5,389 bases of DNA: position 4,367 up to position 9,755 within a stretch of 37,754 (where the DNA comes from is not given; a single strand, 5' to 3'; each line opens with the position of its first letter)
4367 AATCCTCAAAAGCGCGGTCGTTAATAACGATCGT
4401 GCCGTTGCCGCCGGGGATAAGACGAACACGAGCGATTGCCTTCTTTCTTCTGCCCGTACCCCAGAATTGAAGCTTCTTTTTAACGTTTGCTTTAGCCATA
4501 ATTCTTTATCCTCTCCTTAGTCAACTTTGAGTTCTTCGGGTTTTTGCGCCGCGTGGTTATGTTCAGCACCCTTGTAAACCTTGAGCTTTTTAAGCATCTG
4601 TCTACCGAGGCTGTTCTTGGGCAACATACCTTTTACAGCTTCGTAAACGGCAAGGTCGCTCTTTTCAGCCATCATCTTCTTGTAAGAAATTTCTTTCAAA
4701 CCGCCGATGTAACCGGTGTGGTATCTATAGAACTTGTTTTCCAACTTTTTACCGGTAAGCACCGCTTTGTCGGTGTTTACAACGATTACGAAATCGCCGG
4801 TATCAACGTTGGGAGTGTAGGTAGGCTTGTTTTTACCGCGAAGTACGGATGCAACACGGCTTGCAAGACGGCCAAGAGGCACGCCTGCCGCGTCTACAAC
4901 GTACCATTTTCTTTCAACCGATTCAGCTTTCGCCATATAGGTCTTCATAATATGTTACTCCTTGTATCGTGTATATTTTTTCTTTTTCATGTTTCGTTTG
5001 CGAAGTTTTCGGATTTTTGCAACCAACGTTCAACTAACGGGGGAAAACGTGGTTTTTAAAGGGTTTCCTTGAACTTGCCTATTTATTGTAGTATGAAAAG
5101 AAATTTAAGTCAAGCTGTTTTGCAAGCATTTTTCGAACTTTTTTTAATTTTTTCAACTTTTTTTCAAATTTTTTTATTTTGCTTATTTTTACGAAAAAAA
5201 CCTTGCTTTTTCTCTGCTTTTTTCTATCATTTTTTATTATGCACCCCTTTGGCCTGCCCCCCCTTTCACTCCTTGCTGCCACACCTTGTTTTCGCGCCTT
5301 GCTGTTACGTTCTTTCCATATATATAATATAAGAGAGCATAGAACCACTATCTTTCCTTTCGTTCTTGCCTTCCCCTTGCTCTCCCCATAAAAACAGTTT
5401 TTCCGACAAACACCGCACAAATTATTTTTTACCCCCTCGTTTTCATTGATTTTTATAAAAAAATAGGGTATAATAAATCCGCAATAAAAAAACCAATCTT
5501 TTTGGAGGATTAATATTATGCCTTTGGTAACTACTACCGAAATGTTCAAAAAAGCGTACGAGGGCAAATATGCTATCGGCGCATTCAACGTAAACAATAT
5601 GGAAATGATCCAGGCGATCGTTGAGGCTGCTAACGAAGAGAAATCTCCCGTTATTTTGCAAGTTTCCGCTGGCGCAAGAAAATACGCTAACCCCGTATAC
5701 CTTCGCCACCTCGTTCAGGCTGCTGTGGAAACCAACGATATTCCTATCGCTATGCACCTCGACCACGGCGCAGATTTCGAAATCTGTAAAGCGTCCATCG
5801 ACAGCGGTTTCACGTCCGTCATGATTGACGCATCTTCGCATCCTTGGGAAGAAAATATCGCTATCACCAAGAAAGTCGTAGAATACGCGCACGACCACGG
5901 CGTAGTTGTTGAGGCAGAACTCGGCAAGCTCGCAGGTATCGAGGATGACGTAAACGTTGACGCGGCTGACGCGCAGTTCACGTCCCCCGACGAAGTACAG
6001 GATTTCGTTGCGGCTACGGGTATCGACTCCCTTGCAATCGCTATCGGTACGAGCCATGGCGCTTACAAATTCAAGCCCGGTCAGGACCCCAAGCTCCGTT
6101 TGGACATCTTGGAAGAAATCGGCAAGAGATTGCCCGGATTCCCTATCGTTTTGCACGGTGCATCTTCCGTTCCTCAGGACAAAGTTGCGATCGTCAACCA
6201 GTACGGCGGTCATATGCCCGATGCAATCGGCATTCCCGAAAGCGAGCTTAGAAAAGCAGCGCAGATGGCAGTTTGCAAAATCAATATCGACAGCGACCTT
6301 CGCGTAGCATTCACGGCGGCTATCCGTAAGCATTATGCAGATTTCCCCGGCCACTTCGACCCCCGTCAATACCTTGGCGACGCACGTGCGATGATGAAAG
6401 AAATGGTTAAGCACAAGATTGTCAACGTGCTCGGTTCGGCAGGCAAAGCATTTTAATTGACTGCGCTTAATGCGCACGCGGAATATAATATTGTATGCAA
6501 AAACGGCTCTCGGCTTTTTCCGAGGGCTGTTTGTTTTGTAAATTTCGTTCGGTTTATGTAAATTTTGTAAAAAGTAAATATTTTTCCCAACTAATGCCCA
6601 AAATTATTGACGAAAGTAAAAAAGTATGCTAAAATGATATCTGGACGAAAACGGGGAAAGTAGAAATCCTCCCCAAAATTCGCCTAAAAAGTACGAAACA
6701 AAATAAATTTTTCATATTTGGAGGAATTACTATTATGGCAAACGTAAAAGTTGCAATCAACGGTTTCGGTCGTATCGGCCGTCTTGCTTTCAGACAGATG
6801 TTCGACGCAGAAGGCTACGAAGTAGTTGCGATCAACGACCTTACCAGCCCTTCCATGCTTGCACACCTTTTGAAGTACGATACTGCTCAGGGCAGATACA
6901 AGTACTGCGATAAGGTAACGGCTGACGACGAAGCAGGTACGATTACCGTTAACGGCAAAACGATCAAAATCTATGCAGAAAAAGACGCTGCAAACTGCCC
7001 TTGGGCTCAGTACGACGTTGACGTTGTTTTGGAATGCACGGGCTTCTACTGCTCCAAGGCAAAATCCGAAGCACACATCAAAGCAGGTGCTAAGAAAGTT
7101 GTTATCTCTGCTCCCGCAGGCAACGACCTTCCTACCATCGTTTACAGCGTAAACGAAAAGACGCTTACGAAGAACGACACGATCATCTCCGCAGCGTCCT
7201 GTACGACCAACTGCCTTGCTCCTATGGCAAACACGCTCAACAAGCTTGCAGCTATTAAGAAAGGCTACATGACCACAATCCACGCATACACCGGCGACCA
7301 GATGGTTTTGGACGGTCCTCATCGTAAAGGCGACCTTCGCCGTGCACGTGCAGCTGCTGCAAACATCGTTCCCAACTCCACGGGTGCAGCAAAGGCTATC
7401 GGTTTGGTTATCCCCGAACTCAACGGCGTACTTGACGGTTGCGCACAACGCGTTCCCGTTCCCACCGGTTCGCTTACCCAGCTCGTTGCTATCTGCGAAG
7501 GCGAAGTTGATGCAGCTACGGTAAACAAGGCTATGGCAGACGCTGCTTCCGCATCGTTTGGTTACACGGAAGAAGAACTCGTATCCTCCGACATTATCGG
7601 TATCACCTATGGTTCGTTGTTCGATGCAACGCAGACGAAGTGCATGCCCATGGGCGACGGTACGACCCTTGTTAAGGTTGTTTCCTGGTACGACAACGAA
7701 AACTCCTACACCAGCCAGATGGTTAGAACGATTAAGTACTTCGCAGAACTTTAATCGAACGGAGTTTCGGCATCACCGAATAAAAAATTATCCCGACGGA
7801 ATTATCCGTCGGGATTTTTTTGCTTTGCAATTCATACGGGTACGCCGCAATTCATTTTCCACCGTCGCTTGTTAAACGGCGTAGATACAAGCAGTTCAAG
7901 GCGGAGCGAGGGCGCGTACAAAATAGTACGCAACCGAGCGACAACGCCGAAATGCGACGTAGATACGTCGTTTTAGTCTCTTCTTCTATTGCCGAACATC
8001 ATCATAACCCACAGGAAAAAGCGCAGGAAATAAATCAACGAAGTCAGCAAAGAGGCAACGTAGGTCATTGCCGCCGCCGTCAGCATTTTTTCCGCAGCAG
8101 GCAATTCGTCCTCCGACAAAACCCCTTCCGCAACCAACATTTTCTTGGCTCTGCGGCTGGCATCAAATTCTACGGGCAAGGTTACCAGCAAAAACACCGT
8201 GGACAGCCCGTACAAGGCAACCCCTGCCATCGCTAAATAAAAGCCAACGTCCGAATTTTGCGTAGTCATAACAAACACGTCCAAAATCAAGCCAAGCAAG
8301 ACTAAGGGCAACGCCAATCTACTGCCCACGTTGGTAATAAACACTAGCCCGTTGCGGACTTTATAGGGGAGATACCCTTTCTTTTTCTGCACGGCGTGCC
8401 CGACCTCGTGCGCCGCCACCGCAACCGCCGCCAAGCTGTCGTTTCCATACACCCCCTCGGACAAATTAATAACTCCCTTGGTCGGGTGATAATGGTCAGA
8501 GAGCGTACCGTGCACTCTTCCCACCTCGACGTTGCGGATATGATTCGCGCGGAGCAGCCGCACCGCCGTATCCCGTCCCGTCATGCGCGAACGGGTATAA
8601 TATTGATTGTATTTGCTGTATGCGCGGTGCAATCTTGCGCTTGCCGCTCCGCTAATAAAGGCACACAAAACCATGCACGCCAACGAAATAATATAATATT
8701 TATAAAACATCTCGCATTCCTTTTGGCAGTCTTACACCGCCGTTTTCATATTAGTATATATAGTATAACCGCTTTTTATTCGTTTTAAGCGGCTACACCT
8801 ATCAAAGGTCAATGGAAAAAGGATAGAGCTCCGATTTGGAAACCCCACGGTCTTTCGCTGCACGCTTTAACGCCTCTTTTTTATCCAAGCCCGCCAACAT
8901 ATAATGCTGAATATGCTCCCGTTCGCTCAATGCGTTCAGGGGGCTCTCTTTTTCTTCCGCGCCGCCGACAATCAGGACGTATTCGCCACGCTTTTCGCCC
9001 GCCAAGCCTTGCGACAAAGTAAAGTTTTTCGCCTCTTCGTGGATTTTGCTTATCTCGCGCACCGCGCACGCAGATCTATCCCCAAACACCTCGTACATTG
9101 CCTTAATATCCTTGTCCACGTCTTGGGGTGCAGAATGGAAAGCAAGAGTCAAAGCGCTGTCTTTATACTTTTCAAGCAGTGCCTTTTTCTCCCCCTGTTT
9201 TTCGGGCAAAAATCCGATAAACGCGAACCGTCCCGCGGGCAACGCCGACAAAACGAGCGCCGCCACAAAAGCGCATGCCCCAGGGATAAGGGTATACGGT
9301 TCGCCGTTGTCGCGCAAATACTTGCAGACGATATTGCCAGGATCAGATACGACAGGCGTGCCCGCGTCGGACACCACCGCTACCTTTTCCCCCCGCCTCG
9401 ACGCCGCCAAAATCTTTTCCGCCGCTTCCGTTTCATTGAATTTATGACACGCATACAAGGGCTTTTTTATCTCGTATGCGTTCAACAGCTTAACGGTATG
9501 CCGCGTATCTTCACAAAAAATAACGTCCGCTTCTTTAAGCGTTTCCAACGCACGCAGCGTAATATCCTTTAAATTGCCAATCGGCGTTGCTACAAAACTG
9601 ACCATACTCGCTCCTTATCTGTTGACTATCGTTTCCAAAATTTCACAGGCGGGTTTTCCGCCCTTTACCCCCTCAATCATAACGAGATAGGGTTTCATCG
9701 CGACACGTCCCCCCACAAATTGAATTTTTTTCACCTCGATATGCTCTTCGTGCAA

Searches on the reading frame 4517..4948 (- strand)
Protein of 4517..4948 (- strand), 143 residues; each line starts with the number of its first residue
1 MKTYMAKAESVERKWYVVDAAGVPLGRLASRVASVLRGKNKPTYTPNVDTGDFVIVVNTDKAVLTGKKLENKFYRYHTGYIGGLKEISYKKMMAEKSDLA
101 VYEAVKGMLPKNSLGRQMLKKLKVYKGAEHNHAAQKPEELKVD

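Call 52: search_protein_families(library=pfam, proteins=[window:4517-4948:-])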
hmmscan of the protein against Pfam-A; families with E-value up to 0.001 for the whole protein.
window:4517-4948:- (143 aa): 1 family
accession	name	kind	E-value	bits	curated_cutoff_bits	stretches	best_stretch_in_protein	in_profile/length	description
PF00572.24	Ribosomal_L13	-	3e-49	166.5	23.8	1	13-131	1-119/119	Ribosomal protein L13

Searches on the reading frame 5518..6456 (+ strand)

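Call 52: search_protein_families(library=pfam, proteins=[window:5518-6456:+])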
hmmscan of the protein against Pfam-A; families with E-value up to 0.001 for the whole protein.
window:5518-6456:+ (312 aa): 1 family
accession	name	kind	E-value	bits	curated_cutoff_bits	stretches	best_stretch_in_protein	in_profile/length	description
PF01116.26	F_bP_aldolase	-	1.9e-107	359.3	25.5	1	4-310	1-277/277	Fructose-bisphosphate aldolase class-II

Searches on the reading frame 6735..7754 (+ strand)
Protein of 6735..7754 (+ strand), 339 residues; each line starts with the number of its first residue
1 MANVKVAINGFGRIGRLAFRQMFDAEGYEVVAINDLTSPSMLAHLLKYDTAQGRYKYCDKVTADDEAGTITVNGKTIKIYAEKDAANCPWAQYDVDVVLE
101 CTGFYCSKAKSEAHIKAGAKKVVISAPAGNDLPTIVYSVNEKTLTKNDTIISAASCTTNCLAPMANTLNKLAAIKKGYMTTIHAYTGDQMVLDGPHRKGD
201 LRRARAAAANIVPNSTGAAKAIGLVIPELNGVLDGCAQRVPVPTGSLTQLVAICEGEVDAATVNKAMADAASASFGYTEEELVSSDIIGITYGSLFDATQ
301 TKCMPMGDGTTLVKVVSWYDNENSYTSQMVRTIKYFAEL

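Call 9: search_protein_families(library=pfam, proteins=[window:6735-7754:+])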
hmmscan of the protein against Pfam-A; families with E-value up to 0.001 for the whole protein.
window:6735-7754:+ (339 aa): 2 families
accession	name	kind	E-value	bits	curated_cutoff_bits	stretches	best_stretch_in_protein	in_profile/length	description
PF02800.25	Gp_dh_C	-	1.8e-51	174.3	24.4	1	161-319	1-158/158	Glyceraldehyde 3-phosphate dehydrogenase, C-terminal domain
PF00044.30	Gp_dh_N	-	2.4e-34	118.1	31.7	1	4-107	1-100/101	Glyceraldehyde 3-phosphate dehydrogenase, NAD binding domain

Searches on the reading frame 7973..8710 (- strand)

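Call 52: search_protein_families(library=pfam, proteins=[window:7973-8710:-])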
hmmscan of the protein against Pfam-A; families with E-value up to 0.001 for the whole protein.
window:7973-8710:- (245 aa): 1 family
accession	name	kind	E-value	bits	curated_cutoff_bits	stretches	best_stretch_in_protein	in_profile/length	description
PF04298.18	Zn_peptidase_2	-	1.8e-74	250.4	27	1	11-234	3-216/218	Putative neutral zinc metallopeptidase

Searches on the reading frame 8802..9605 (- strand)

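Call 7: search_protein_families(library=ncbifam, proteins=[window:8802-9605:-])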
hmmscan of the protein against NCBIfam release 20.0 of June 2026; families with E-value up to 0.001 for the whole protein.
window:8802-9605:- (267 aa): 5 families
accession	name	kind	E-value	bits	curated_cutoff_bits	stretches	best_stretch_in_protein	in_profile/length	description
TIGR00096.1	TIGR00096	equivalog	5.4e-66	222.8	167.9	1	1-264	1-271/275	16S rRNA (cytidine(1402)-2'-O)-methyltransferase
NF011570.0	PRK14994.1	equivalog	4.6e-50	170.5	502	1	4-266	16-283/287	16S rRNA (cytidine(1402)-2'-O)-methyltransferase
TIGR01466.1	cobJ_cbiH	equivalog_domain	4.8e-06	26.3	246.35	1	9-116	8-114/239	precorrin-3B C(17)-methyltransferase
TIGR01469.1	cobA_cysG_Cterm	equivalog_domain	7e-05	22.7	185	1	10-124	11-129/238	uroporphyrinogen-III C-methyltransferase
TIGR01465.1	cobM_cbiF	equivalog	0.00067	19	259.65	1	3-116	2-114/247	precorrin-4 C(11)-methyltransferase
